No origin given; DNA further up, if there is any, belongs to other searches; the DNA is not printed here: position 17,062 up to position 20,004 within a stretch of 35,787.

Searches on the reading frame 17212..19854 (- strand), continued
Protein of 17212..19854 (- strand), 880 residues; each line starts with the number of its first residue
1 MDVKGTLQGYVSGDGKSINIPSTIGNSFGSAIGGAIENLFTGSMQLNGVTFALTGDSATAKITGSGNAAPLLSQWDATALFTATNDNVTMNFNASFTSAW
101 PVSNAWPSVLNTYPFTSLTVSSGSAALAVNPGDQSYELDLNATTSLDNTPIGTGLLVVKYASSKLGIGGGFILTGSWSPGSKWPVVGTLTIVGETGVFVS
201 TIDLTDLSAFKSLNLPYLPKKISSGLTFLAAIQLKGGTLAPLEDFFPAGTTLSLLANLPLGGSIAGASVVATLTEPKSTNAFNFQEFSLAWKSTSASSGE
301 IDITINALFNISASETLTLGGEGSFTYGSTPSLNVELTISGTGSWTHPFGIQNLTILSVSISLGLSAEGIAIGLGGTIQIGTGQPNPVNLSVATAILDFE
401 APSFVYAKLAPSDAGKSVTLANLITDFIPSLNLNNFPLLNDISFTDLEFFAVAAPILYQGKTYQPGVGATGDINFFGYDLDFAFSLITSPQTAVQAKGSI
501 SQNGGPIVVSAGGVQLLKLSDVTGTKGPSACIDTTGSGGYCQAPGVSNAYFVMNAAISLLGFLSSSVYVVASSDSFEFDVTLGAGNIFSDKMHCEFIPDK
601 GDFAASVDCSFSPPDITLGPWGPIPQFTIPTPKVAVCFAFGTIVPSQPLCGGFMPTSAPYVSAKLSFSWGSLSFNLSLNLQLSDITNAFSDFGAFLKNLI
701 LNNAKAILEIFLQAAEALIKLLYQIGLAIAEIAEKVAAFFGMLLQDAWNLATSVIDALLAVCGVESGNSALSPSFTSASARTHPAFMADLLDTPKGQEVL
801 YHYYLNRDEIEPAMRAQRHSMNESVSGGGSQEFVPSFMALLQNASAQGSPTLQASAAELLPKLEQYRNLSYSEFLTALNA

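Call 39: search_solved_structures(query=A1, max_evalue=10)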
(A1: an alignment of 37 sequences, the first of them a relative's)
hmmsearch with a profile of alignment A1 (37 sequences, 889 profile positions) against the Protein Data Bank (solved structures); distinct sequences matched with E-value up to 10: 12.
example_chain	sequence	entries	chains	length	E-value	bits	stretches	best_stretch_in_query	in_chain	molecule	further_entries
8qaf_A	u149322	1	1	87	0.034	15.4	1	707-761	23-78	sc-apCC-8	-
8gad_A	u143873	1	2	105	0.11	13.7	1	820-887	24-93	PD-L1 binder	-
8qad_A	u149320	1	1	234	0.16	13.1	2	706-761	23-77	sc-apCC-6-LLIA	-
3i24_A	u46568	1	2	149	0.39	11.9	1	587-628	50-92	HIT family hydrolase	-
5tgw_A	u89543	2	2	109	0.95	10.6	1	808-876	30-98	PS1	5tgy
9r1o_A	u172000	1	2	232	1.3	10.1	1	704-760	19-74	sc-apCC-6-DPH-NR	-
9dni_A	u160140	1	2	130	1.8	9.7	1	823-885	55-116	De novo designed IR agonist ""S2-F1-S1""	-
7aoi_XS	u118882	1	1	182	2.5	9.2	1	771-842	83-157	mL101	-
6w2v_A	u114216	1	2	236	2.6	9.2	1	715-840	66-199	Junction 23 DHR14-DHR18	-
7m1s_A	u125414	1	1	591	5.1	8.2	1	795-878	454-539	Guanylate-binding protein 2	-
7e58_A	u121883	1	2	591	5.1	8.2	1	795-878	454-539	Guanylate-binding protein 2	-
4tql_A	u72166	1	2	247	9.6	7.3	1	696-741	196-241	Three helix bundle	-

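Call 60: find_related_loci(query=A1, collection=genome_contigs, flank=10000)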
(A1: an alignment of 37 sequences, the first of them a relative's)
Query A1 (880 aa) in genome_contigs; peptide patterns used: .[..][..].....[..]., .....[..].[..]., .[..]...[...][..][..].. (x = any residue, [..] = any of these).
113 stretches matched a pattern; 13 encode a relative of the query (tblastn E <= 1e-3); 11 distinct loci.
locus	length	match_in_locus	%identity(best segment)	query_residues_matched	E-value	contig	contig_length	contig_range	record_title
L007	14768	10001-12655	67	1-880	0e+0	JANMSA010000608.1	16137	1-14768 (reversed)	MAG: Acidobacteriota bacterium isolate SOY_29_metabat_72 SOY_29_k141_2307861, whole genome shotgun sequence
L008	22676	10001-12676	48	1-879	0e+0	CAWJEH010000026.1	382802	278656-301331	MAG: Terriglobia bacterium isolate MFD09603.bin.2.240 genome assembly, contig: contig_3384, whole genome shotgun sequenc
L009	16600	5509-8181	49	1-879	0e+0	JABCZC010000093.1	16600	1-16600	MAG: Acidobacteria bacterium isolate Inc-BW-C-12-O_MAG36 Ga0210391_10002312, whole genome shotgun sequence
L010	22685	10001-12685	46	1-880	0e+0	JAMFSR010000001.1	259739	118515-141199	MAG: Granulicella sapmiensis isolate NGEE_A_bin21 k127_10181, whole genome shotgun sequence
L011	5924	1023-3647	45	1-880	0e+0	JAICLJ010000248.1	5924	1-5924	MAG: Bryobacteraceae bacterium isolate GZL_HY_2_bin.135 k141_1956486_length_5924_cov_22.9749, whole genome shotgun seque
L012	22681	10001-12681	53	1-879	0e+0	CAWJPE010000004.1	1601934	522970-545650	MAG: uncultured Acidobacteriota bacterium isolate MFD04463.bin.1.45 genome assembly, contig: contig_35928, whole genome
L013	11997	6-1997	47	221-878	0e+0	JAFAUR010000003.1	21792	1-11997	MAG: Acidobacteriaceae bacterium isolate CP_BM_RX_15 BM_RX_k147_7742670, whole genome shotgun sequence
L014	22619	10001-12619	45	1-880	0e+0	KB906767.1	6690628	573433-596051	Acidobacteriaceae bacterium KBS 96 genomic scaffold G004DRAFT_scaffold00001.1, whole genome shotgun sequence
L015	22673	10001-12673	44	1-878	0e+0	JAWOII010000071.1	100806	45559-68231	MAG: Enhygromyxa sp. isolate CWP5-2.bin.157 k191_1307101, whole genome shotgun sequence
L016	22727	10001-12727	46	2-880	0e+0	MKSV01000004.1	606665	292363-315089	MAG: Acidobacteriales bacterium 59-55 SCNpilot_cont_750_bf_scaffold_27, whole genome shotgun sequence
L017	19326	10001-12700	46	1-871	0e+0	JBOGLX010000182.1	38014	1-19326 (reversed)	MAG: Terracidiphilus sp. isolate TC-S_metawrap_bin.184 k127_1724193, whole genome shotgun sequence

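Call 73: search_protein_families(library=pfam, proteins=[L006:2312-3484:+, L006:3493-4554:+, P0040], max_evalue=0.1)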
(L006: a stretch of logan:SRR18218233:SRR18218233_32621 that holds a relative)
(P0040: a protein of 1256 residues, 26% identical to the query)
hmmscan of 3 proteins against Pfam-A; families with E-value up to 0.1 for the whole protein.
L006:2312-3484:+ (390 aa): 0 families

L006:3493-4554:+ (353 aa): 2 families
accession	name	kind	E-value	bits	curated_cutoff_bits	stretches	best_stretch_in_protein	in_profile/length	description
PF03372.29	Exo_endo_phos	-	0.0065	16.7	24.5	1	7-274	1-206/225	Endonuclease/Exonuclease/phosphatase family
PF00391.29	PEP-utilizers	-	0.085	12.9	23.1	0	41-82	4-43/72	PEP-utilising enzyme, mobile domain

P0040 (1256 aa): 0 families

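Call 79: fold_search(model_id=the predicted structure, library=viral)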
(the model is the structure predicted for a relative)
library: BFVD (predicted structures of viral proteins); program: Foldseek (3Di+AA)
matches with E <= 10: 365; with E <= 0.001: 2
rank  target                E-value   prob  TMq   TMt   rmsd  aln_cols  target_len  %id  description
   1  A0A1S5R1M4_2          4.1e-05  0.72  0.11  0.10  32.2       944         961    6  Putative tail fiber protein [Pseudomonas phage phiPMW]
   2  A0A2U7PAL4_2          3.3e-04  0.72  0.11  0.10  24.7       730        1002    6  (no name in the UniProt tables at hand)
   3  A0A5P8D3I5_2          2.3e-03  0.51  0.14  0.13  32.7       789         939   10  (no name in the UniProt tables at hand)
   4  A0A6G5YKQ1            8.1e-03  0.08  0.07  0.07  33.4       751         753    8  (no name in the UniProt tables at hand)
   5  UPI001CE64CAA         1.5e-02  0.14  0.10  0.11  34.6       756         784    7  (no name look-up for this kind of identifier)
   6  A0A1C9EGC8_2          2.8e-02  0.07  0.07  0.08  34.9       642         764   11  Uncharacterized protein [Acidianus two-tailed phage variant 1]
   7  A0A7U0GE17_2          3.1e-02  0.16  0.09  0.07  26.2       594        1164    7  (no name in the UniProt tables at hand)
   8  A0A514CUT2            3.6e-02  0.06  0.06  0.08  32.5       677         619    9  (no name in the UniProt tables at hand)
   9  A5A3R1                4.0e-02  0.04  0.06  0.05  27.8       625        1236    9  (no name in the UniProt tables at hand)
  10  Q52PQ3                4.2e-02  0.06  0.08  0.06  26.0       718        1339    9  Possible phage tail protein [Xanthomonas phage Xp15]
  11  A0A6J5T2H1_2          6.9e-02  0.08  0.08  0.07  21.6       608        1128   11  Uncharacterized protein [uncultured Caudovirales phage]
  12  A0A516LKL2            8.0e-02  0.06  0.08  0.10  26.5       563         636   10  (no name in the UniProt tables at hand)
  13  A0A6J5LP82            9.7e-02  0.23  0.07  0.18  20.4       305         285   10  OmpC Outer membrane protein (Porin) [uncultured Caudovirales phage]
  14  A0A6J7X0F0            1.3e-01  0.75  0.09  0.27  13.2       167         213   11  Uncharacterized protein [uncultured Caudovirales phage]
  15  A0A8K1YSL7            1.4e-01  0.15  0.10  0.15  25.4       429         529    7  Tail fiber protein (Fragment) [Klebsiella phage vB_Kpn-VAC111]
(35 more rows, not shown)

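Call 89: search_protein_families(library=pfam, alignment_id=A1, max_evalue=1)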
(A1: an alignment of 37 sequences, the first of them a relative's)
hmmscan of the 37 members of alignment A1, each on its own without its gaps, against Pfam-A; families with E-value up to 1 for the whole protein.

A. member 1, P0001 (880 aa): 0 families

B. families by the number of members that match (of 37 scanned): 10 families
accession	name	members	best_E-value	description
PF10342.15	Kre9_KNH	3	0.063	Kre9/KNH-like N-terminal Ig-like domain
PF04559.17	Herpes_UL17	1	0.025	Herpesvirus UL17 protein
PF06577.17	EipA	1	0.049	Envelope integrity protein A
PF19226.5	DisA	1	0.061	DisA glycoprotein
PF06109.18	HlyE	1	0.2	Haemolysin E (HlyE)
PF16484.10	CPT_N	1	0.2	Carnitine O-palmitoyltransferase N-terminus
PF08161.18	RRP12_HEAT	1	0.21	Ribosomal RNA-processing protein 12, HEAT repeats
PF05215.19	Spiralin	1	0.22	Spiralin domain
PF24107.1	DUF7382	1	0.34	Domain of unknown function (DUF7382)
PF21060.3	Reovirus_L2_6th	1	0.62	Reovirus core-spike protein lambda-2 (L2), 6th domain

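Call 92: search_protein_families(library=phrogs, proteins=[window:17212-19854:-], max_evalue=0.1)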
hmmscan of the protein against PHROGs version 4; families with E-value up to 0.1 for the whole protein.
window:17212-19854:- (880 aa): 1 family
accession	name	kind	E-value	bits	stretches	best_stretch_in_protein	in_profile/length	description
phrog_17098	-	unknown function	0.082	13.8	0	729-751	10-32/43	-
